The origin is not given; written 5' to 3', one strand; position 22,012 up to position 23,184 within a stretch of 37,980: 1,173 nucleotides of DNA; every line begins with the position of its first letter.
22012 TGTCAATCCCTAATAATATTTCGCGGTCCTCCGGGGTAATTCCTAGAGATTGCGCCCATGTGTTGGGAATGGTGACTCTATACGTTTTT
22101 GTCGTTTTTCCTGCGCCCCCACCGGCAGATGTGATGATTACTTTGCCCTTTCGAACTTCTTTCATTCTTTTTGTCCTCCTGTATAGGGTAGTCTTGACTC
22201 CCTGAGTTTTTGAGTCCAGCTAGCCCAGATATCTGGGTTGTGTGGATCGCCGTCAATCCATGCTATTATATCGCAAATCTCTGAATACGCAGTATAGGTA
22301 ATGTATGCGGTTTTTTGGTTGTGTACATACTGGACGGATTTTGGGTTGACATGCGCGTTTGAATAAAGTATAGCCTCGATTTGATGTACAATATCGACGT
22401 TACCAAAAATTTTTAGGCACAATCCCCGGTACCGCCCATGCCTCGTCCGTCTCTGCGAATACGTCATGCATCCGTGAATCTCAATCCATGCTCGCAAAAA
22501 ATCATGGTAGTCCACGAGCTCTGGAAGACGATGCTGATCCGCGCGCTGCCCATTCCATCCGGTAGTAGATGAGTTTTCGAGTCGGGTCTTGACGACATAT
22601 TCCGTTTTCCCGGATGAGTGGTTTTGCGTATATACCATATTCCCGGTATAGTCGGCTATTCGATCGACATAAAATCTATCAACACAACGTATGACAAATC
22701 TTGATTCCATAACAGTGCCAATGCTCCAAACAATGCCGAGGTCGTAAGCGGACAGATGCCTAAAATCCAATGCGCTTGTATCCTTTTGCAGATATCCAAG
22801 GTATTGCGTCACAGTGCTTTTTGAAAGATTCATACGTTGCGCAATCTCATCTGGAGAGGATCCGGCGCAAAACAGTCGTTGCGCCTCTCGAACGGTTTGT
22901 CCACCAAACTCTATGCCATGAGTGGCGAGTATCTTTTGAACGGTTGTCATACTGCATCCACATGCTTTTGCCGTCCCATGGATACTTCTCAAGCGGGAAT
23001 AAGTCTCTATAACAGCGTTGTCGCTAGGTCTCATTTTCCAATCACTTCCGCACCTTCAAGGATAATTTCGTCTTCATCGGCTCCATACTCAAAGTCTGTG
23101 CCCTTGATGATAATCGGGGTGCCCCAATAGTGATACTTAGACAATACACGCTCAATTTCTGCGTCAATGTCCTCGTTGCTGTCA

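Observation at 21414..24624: Minus-strand accessory island between lysis cassette and integrase: duplicated operator-promoter modules driving acidic small proteins with HTH regulators (Acr/Aca-like)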

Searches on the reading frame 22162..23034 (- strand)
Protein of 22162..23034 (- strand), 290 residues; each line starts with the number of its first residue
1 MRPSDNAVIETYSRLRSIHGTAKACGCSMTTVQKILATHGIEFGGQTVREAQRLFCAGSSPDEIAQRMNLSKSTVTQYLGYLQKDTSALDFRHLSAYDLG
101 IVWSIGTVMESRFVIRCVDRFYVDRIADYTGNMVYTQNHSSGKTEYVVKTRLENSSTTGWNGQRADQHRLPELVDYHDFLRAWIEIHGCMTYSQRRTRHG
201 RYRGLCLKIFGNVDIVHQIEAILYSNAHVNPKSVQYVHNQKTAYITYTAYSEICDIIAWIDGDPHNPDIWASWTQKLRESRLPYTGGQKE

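Call 6: search_protein_families(library=pfam, proteins=[window:22162-23034:-], max_evalue=0.1)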
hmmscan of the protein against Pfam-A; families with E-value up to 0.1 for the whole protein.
window:22162-23034:- (290 aa): 23 families
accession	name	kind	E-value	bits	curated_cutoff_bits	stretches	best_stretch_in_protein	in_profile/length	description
PF13384.12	HTH_23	-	8.9e-08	32.2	24.6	1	50-78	9-37/50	Homeodomain-like domain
PF14493.12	HTH_40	-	0.0001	22.9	27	1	47-93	1-47/89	Helix-turn-helix domain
PF00196.25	GerE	-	0.0003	20.8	23.5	1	53-83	12-42/57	Bacterial regulatory proteins, luxR family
PF13936.12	HTH_38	-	0.00048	20.2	27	1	49-75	11-37/44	Helix-turn-helix domain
PF02796.21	HTH_7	-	0.00055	20.5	23.8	0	50-79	13-42/45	Helix-turn-helix domain of resolvase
PF08281.18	Sigma70_r4_2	-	0.00061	19.8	25.7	1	58-79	26-47/54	Sigma-70, region 4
PF13412.12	HTH_24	-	0.0026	17.7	21.9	1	57-82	16-41/48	Winged helix-turn-helix DNA-binding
PF01325.25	Fe_dep_repress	-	0.0028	18.2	26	1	61-85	25-49/60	Iron dependent repressor, N-terminal DNA binding domain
PF13551.12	HTH_29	-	0.0087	16.6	28.1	0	58-79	11-33/64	Winged helix-turn helix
PF15978.11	TnsD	-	0.012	15.1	32.4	1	27-84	167-225/355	Tn7-like transposition protein D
PF13730.12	HTH_36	-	0.014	15.6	25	0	62-83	29-50/55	Helix-turn-helix domain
PF13560.12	HTH_31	-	0.015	16.1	27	0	57-79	13-35/64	Helix-turn-helix domain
PF12802.13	MarR_2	-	0.019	15.5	27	1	59-84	21-46/61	MarR family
PF08279.18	HTH_11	-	0.022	15.1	25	1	60-84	17-41/55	HTH domain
PF06056.18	Terminase_5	-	0.032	14.6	20.3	1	49-78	4-33/58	Putative ATPase subunit of terminase (gpP-like)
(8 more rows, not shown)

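Call 7: search_protein_families(library=phrogs, proteins=[window:22162-23034:-], max_evalue=0.01)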
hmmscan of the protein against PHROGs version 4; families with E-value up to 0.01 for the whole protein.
window:22162-23034:- (290 aa): 3 families
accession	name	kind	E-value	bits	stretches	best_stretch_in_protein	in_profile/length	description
phrog_6640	-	unknown function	7.7e-08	33.2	1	99-260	24-195/221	-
phrog_8446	-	DNA, RNA and nucleotide metabolism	1e-05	26.3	1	16-80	29-94/211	HNH endonuclease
phrog_664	-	DNA, RNA and nucleotide metabolism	5.5e-05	24.1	1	21-79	58-121/210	DNA binding protein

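Call 8: search_protein_families(library=padloc, proteins=[window:22162-23034:-], max_evalue=0.1)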
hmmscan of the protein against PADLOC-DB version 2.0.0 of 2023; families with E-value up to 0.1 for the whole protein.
window:22162-23034:- (290 aa): 1 family
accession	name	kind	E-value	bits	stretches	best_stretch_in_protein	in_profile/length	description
PDLC04133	mad1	-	0.00013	20.2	0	60-79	7-26/60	mads_1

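Call 10: find_encoding_contigs(protein=window:22162-23034:-, flank=10000, max_places=10)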
Protein window:22162-23034:- (290 aa): 24 contigs read that carry it; 10 places shown.
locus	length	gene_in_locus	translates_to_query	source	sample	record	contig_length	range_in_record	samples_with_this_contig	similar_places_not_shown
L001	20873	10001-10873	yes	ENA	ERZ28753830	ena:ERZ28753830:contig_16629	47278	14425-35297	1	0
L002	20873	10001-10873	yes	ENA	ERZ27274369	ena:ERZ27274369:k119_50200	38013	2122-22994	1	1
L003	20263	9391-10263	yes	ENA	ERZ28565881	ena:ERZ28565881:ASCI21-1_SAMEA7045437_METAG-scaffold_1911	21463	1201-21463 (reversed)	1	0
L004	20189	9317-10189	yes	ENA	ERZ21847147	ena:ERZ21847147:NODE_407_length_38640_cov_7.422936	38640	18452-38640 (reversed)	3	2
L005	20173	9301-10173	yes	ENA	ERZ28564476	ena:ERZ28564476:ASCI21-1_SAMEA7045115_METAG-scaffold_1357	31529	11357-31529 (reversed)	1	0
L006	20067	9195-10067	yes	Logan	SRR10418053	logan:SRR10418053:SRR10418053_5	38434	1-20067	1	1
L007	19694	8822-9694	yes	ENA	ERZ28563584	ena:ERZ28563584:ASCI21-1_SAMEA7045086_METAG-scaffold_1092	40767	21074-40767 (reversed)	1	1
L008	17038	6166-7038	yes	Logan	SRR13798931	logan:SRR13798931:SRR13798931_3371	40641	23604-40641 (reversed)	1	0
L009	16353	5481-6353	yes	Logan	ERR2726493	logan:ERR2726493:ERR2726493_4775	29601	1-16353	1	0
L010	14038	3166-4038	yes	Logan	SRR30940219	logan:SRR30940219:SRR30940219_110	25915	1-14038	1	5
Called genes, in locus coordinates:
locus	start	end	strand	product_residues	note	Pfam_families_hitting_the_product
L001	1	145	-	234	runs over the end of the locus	-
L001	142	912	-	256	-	-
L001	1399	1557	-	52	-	-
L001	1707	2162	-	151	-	-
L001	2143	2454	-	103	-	-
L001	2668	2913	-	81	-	PF21252:Glyco_hydro_109_C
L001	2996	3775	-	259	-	PF01408:GFO_IDH_MocA, PF21252:Glyco_hydro_109_C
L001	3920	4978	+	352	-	PF00528:BPD_transp_1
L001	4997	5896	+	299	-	PF00528:BPD_transp_1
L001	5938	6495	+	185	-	-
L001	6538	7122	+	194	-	-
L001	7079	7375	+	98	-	-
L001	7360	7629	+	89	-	-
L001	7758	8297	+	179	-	-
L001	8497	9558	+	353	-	-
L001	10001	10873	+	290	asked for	PF13384:HTH_23 (faint)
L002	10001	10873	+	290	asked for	PF13384:HTH_23 (faint)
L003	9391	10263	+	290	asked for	PF13384:HTH_23 (faint)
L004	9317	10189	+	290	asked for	PF13384:HTH_23 (faint)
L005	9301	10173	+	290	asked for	PF13384:HTH_23 (faint)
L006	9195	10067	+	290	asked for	PF13384:HTH_23 (faint)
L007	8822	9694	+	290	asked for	PF13384:HTH_23 (faint)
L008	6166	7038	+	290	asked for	PF13384:HTH_23 (faint)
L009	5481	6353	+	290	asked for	PF13384:HTH_23 (faint)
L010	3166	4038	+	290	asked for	PF13384:HTH_23 (faint)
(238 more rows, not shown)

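Call 11: search_protein_families(library=ncbifam, proteins=[window:22162-23034:-], max_evalue=0.05)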
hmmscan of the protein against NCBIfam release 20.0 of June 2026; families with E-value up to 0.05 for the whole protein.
window:22162-23034:- (290 aa): 7 families
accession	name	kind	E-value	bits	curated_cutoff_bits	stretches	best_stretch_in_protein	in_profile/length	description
NF040595.1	HTH_Cbp1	equivalog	3.6e-05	23.7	140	1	8-79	8-83/135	CRISPR DNA repeat-binding protein Cbp1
NF033546.1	transpos_IS21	equivalog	0.0075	15.8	160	0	55-81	5-31/294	IS21 family transposase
NF047341.1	lactose_RbsR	equivalog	0.012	15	382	1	17-74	4-62/331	ribose utilization transcriptional repressor RbsR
TIGR01764.1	excise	domain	0.023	15.1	28.8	0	60-77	3-20/49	excisionase family DNA-binding protein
NF002620.0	PRK02277.1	subfamily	0.024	14.3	115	1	48-122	8-76/201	orotate phosphoribosyltransferase-like protein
TIGR02937.1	sigma70-ECF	superfamily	0.032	13.8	42.9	0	54-80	129-155/165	sigma-70 family RNA polymerase sigma factor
NF033545.0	transpos_IS630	equivalog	0.039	13.4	100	0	54-80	7-34/299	IS630 family transposase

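Call 12: search_solved_structures(query=window:22162-23034:-, max_evalue=1, show_alignments=2)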
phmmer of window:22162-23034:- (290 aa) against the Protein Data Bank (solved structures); distinct sequences matched with E-value up to 1: 6.
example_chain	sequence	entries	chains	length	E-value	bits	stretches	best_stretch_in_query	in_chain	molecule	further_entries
6td7_A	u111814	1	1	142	0.036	16.3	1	204-267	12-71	THB11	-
7zr8_H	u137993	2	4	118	0.51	12.5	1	28-109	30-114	Omi-38 fab heavy chain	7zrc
6kju_A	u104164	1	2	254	0.83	11.8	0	18-110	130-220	Helix-turn-helix transcriptional regulator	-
6ugl_A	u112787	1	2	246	0.88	11.7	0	18-109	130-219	Helix-turn-helix transcriptional regulator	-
6ide_A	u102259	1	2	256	0.88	11.7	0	18-109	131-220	Transcriptional regulator LuxR family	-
7bhy_A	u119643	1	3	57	0.92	11.7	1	49-84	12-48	Deoxyribonucleoside regulator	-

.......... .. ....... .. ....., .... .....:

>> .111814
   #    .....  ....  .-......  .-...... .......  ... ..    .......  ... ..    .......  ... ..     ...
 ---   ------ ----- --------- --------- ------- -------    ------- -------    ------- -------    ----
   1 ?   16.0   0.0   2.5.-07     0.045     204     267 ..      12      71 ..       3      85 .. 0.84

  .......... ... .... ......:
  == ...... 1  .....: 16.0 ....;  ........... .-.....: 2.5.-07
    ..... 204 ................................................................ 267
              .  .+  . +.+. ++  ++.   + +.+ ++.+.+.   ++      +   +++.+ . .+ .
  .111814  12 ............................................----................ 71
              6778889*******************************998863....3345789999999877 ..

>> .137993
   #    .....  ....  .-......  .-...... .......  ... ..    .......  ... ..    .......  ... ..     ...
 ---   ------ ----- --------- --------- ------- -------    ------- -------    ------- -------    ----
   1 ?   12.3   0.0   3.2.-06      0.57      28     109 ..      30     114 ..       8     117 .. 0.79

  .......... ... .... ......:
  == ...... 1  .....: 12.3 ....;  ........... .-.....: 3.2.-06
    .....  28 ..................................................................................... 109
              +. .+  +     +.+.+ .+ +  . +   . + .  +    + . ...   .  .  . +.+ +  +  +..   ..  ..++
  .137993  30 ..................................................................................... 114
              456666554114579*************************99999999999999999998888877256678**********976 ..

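Call 19: find_homologous_proteins(query=window:22162-23034:-, max_evalue=0.001)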
Query window:22162-23034:- (290 aa): 1 proteins with E <= 0.001 among 186 candidates.
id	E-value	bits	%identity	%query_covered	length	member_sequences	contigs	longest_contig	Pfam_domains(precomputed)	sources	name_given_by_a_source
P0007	5.9e-199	677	100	100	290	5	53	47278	PF13384.13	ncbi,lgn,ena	-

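Call 37: search_protein_representatives(protein=window:22162-23034:-)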
Query: 290 residues. Proteins with E-value up to 0.001 (for the whole library): 164; up to 1e-10: 69; up to 1e-30: 5. The best 150 are listed.
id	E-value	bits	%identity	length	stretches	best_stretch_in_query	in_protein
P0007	1.9e-199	676.9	100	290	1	1-290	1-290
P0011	1.1e-34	136.1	37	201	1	89-273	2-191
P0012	9.3e-33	129.8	39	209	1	90-279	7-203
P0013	1.7e-31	125.7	38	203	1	96-276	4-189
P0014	9.4e-31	123.3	39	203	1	89-278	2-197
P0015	1.2e-30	123.0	34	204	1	89-278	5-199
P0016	2.8e-30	121.7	38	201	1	88-279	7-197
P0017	7.4e-30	120.3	38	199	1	91-284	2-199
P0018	9.6e-30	119.9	32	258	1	80-278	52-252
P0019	1.2e-29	119.6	36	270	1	73-280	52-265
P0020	1.3e-28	116.3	35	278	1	83-289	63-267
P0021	4.9e-28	114.3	34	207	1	94-287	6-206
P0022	1.1e-27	113.2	36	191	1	95-277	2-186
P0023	1.8e-27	112.5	31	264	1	68-281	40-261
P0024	2.5e-26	108.7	35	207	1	90-277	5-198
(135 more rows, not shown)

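Call 39: search_protein_families(library=pfam, alignment_id=A4, max_evalue=0.01)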
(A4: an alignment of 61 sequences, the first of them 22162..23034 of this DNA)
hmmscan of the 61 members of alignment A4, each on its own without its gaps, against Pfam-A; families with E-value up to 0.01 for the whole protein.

A. member 1, window:22162-23034:- (290 aa): 9 families
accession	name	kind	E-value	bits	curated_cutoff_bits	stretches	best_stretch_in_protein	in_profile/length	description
PF13384.12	HTH_23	-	8.9e-08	32.2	24.6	1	50-78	9-37/50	Homeodomain-like domain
PF14493.12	HTH_40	-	0.0001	22.9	27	1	47-93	1-47/89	Helix-turn-helix domain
PF00196.25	GerE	-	0.0003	20.8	23.5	1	53-83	12-42/57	Bacterial regulatory proteins, luxR family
PF13936.12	HTH_38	-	0.00048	20.2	27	0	49-75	11-37/44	Helix-turn-helix domain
PF02796.21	HTH_7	-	0.00055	20.5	23.8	0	50-79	13-42/45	Helix-turn-helix domain of resolvase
PF08281.18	Sigma70_r4_2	-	0.00061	19.8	25.7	0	58-79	26-47/54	Sigma-70, region 4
PF13412.12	HTH_24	-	0.0026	17.7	21.9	1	57-82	16-41/48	Winged helix-turn-helix DNA-binding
PF01325.25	Fe_dep_repress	-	0.0028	18.2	26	1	61-85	25-49/60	Iron dependent repressor, N-terminal DNA binding domain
PF13551.12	HTH_29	-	0.0087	16.6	28.1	0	58-79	11-33/64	Winged helix-turn helix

B. families by the number of members that match (of 61 scanned): 44 families (the first 25 are shown)
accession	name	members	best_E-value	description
PF13384.12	HTH_23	9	8.9e-08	Homeodomain-like domain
PF00196.25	GerE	8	2.5e-08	Bacterial regulatory proteins, luxR family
PF08281.18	Sigma70_r4_2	5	7.1e-12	Sigma-70, region 4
PF13518.12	HTH_28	5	5.1e-06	Helix-turn-helix domain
PF13936.12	HTH_38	4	1.4e-06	Helix-turn-helix domain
PF02796.21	HTH_7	3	1.6e-07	Helix-turn-helix domain of resolvase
PF14493.12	HTH_40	3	3.7e-06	Helix-turn-helix domain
PF04545.22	Sigma70_r4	3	1.2e-05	Sigma-70, region 4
PF07638.17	Sigma70_ECF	3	1.6e-05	ECF sigma factor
PF13412.12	HTH_24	3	5.2e-05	Winged helix-turn-helix DNA-binding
PF00376.29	MerR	2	3.1e-08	MerR family regulatory protein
PF08279.18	HTH_11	2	8.2e-07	HTH domain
PF01022.26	HTH_5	2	1.5e-05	Bacterial regulatory protein, arsR family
PF13542.12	HTH_Tnp_ISL3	2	1.5e-05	Helix-turn-helix domain of transposase family ISL3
PF12728.13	HTH_17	2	1.5e-05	Helix-turn-helix domain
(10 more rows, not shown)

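Call 40: search_solved_structures(query=A4, max_evalue=1, show_alignments=2)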
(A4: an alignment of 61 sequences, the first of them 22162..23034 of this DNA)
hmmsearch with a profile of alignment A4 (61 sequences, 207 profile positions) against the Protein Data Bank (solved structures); distinct sequences matched with E-value up to 1: 2.
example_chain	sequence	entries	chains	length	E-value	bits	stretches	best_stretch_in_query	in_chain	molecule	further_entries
2dch_X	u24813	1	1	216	0.42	13.4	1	10-75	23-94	putative homing endonuclease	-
2qsw_A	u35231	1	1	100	0.52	13.1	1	123-183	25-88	Methionine import ATP-binding protein metN 2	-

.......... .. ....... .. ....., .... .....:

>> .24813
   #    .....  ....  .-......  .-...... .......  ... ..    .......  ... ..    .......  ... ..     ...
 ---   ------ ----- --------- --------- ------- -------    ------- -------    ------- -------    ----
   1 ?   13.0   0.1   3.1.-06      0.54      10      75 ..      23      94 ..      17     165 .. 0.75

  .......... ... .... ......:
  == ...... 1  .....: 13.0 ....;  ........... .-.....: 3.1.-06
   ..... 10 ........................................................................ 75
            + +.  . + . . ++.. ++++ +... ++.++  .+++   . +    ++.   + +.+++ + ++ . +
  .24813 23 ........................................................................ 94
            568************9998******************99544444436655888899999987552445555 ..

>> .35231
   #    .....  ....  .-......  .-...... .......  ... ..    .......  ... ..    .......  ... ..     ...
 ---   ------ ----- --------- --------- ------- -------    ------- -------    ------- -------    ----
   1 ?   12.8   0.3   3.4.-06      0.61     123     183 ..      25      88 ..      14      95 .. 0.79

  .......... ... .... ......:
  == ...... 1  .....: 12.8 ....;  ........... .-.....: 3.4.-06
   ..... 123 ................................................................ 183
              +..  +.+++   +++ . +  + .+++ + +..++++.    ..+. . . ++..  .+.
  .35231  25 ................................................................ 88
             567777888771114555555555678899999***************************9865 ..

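Call 53: predict_structure(alignment_id=A4)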
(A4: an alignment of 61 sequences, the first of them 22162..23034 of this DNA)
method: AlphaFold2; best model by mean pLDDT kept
length: 290 residues; sequences in the alignment: 61
mean_pLDDT: 92.0   pTM: 0.76
mean pLDDT of the five models: 92.0, 91.8, 91.6, 91.5, 91.2
residues with pLDDT >= 90: 223; 70-90: 51; 50-70: 16; < 50: 0
segments of 3 or more residues with pLDDT < 50: none
pLDDT, mean of each block of 10 residues (from residue 1): 93 93 95 90 81 89 94 87 71 96 93 95 97 93 96 76 74 97 98 96 98 97 98 97 97 98 98 98 81
secondary structure, 60 per line:
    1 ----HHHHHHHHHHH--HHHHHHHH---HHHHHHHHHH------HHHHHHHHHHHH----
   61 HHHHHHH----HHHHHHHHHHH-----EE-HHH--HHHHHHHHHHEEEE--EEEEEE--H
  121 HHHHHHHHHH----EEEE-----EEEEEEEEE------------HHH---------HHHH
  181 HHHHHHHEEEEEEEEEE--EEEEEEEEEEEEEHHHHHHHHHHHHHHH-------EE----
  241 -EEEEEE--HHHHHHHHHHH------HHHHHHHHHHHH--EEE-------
elements in order: H5-15 H18-25 H29-38 H45-56 H61-67 H72-82 H96-105 E106-109 E112-117 H120-130 E135-138 E144-152 H177-187 E188-197 E200-212 H213-227 E242-247 H250-260 H267-278 E281-283

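Call 55: fold_search(model_id=the predicted structure, library=pdb)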
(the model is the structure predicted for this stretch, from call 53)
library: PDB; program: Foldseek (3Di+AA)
matches with E <= 10: 1056; with E <= 0.001: 85
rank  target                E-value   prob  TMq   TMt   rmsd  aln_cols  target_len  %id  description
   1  2dch                  1.7e-08  1.00  0.49  0.65   4.5       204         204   14  Crystal structure of archaeal intron-encoded homing endonuclease I-Tsp061I (released 2006-07-06)
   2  5esp_A                5.8e-08  1.00  0.43  0.43   7.5       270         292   11  Crystal Structure of LAGLIDADG Meganuclease I-PanMI with coordinated Calcium ions (released 2016-03-30)
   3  5e5p                  1.0e-07  1.00  0.44  0.44   9.8       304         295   10  Wild type I-SmaMI in the space group of C121 (released 2016-01-13)
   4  5e63_A                1.2e-07  1.00  0.46  0.45   7.2       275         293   10  K262A mutant of I-SmaMI (released 2016-01-13)
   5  5e5s_A                1.3e-07  1.00  0.44  0.43   7.3       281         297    8  I-SmaMI K103A mutant (released 2016-01-13)
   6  1p8k_Z                1.9e-07  1.00  0.47  0.52   5.2       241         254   13  The structure and DNA recognition of a bifunctional homing endonuclease and group I intron splicing factor (released 2004-01-20)
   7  5esp_B                2.0e-07  1.00  0.44  0.44   7.5       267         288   12  Crystal Structure of LAGLIDADG Meganuclease I-PanMI with coordinated Calcium ions (released 2016-03-30)
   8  6uvw_A                2.0e-07  1.00  0.45  0.45   7.1       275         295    9  Engineered variant of I-OnuI meganuclease with improved thermostability (released 2019-12-18)
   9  5e67_A                2.9e-07  1.00  0.46  0.45   5.6       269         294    9  K103A/K262A double mutant of I-SmaMI (released 2016-01-13)
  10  6bdb_A                2.9e-07  1.00  0.45  0.44   5.8       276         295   10  I-OnuI K227Y, D236A bound to A3G substrate (pre-cleavage complex) (released 2018-10-24)
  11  4yhx_A                3.5e-07  1.00  0.44  0.43   6.8       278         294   10  Crystal Structure of LAGLIDADG Meganuclease I-GpeMI Bound to Uncleaved DNA (released 2016-03-09)
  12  5thg_D                3.7e-07  1.00  0.43  0.43   7.6       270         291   11  Engineered variant of I-OnuI meganuclease targeting the HIV CCR5 gene; harbors 43 point mutations relative to wild-typ (released 2017-05-03)
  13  7rcg_A                4.2e-07  1.00  0.44  0.44   7.3       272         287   10  I-OnuI_e-hPD1-f final stage reengineered variant of I-OnuI (released 2022-06-29)
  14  9xy5_A                4.4e-07  1.00  0.44  0.44   6.7       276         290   11  One of a series of engineered variants of I-OnuI meganuclease targeting altered DNA target sequence (released 2025-09-10)
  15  4z1z_B                4.7e-07  1.00  0.46  0.45   7.2       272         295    8  Crystal Structure of Meganuclease I-SmaMI Bound to Uncleaveable DNA with a TTCT Central Four (released 2016-03-30)
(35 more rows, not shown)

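Call 101: find_encoding_contigs(protein=P0011, flank=5000, max_places=4)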
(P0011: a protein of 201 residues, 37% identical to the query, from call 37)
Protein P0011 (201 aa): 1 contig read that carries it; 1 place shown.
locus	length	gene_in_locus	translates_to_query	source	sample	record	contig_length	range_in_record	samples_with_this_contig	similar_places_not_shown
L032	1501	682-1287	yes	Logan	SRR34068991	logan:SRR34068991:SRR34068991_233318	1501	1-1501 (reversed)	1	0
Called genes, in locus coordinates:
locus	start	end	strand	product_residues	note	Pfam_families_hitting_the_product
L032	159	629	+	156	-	-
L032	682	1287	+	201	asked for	-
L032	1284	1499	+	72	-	?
